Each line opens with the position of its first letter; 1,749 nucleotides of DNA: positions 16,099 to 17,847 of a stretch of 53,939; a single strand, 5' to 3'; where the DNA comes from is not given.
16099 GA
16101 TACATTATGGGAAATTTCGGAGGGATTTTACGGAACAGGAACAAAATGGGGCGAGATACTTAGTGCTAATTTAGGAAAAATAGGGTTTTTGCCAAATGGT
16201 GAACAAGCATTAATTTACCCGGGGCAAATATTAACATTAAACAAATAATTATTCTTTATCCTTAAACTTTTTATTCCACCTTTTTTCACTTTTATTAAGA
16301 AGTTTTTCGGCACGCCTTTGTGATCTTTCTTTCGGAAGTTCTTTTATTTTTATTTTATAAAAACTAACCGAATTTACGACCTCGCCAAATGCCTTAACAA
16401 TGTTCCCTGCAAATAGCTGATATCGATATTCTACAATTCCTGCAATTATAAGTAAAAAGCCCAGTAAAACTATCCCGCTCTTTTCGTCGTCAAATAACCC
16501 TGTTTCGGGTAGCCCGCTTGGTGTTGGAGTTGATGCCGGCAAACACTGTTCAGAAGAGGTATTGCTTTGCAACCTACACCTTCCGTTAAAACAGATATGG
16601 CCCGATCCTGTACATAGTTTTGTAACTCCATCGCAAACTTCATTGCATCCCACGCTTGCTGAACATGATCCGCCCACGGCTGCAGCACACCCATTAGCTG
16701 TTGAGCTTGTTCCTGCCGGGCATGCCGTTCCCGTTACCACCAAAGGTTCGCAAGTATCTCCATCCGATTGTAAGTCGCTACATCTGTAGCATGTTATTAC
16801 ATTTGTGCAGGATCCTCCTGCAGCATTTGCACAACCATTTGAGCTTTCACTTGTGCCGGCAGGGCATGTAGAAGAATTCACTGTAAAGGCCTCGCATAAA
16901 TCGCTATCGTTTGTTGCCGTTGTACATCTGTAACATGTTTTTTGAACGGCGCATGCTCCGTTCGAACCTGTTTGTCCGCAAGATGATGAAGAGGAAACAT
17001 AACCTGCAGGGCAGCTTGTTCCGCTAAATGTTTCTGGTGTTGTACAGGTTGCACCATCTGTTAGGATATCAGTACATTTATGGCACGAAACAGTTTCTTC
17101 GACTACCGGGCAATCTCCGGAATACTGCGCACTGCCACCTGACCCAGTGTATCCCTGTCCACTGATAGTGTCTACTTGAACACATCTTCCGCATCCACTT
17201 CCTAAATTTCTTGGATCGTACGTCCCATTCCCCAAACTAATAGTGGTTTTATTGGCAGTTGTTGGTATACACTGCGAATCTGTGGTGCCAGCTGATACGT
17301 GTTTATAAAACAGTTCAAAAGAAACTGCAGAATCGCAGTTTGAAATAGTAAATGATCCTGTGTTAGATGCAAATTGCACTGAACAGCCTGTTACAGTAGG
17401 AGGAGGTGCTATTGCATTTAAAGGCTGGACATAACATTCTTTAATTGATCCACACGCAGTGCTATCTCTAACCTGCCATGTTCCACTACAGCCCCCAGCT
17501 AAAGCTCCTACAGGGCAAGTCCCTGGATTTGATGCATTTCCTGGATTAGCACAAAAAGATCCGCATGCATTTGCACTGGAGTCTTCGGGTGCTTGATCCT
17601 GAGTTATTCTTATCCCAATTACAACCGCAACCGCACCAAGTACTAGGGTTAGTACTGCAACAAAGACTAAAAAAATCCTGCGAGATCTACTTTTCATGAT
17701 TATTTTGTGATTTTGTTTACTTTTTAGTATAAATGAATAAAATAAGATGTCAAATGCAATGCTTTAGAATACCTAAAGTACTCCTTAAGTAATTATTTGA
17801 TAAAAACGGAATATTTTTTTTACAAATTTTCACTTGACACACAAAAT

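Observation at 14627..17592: Invariant APEDSSA motif right after the N-terminal anchor in two otherwise unrelated surface proteins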

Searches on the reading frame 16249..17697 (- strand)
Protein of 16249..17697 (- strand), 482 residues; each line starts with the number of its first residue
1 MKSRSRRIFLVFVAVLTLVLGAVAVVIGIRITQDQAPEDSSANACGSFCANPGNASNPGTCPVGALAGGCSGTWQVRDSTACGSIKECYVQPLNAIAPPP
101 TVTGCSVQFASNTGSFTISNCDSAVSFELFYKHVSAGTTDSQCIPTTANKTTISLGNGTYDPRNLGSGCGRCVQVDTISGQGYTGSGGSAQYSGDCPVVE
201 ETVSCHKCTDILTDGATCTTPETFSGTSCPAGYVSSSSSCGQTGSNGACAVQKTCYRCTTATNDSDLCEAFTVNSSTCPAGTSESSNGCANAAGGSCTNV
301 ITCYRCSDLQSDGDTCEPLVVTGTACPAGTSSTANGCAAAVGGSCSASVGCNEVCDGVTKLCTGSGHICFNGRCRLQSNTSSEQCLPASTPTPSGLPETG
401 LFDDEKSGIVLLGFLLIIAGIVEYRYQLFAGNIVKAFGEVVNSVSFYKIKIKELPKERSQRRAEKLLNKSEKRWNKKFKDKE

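Call 12: search_protein_families(library=pfam, max_evalue=0.01, proteins=[window:16249-17697:-])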
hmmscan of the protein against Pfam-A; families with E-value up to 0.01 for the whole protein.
window:16249-17697:- (482 aa): 0 families

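Call 13: search_protein_families(library=ncbifam, max_evalue=0.01, proteins=[window:16249-17697:-])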
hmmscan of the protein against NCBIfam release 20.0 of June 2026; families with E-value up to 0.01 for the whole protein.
window:16249-17697:- (482 aa): 0 families

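Call 14: find_homologous_proteins(query=window:16249-17697:-, max_evalue=0.001)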
Query window:16249-17697:- (482 aa): 8 proteins with E <= 0.001 among 8000 candidates.
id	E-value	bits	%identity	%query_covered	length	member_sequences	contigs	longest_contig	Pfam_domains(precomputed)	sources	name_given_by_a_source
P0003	0.0e+0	1049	95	100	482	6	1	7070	-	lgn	-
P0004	1.9e-202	692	66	99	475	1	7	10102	-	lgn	-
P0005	1.3e-46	178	33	56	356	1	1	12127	-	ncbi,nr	ncbi:MAG: hypothetical protein NZZ41_05665, partial [Candidatus Dojkabacteria bacterium]|nr:hypothet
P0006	6.9e-30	123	35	54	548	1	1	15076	-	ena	-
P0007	1.1e-18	86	35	27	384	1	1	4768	-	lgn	-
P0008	8.3e-15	73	28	54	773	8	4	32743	-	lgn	-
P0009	5.4e-12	64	29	49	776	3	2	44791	-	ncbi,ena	-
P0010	1.8e-10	59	45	20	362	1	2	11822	-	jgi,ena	-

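Call 21: find_homologous_proteins(query=window:16249-17697:-, region=1-46, max_evalue=10)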
Query window:16249-17697:-, residues 1-46 (46 aa): 2 proteins with E <= 10 among 51 candidates.
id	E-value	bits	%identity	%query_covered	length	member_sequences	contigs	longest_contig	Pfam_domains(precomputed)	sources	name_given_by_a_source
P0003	3.8e-17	77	89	100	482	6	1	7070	-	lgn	-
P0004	1.2e-12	63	76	100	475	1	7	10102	-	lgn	-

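Call 68: search_solved_structures(query=window:16249-17697:-, max_evalue=0.1)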
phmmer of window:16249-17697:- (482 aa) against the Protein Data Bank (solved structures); distinct sequences matched with E-value up to 0.1: 0.
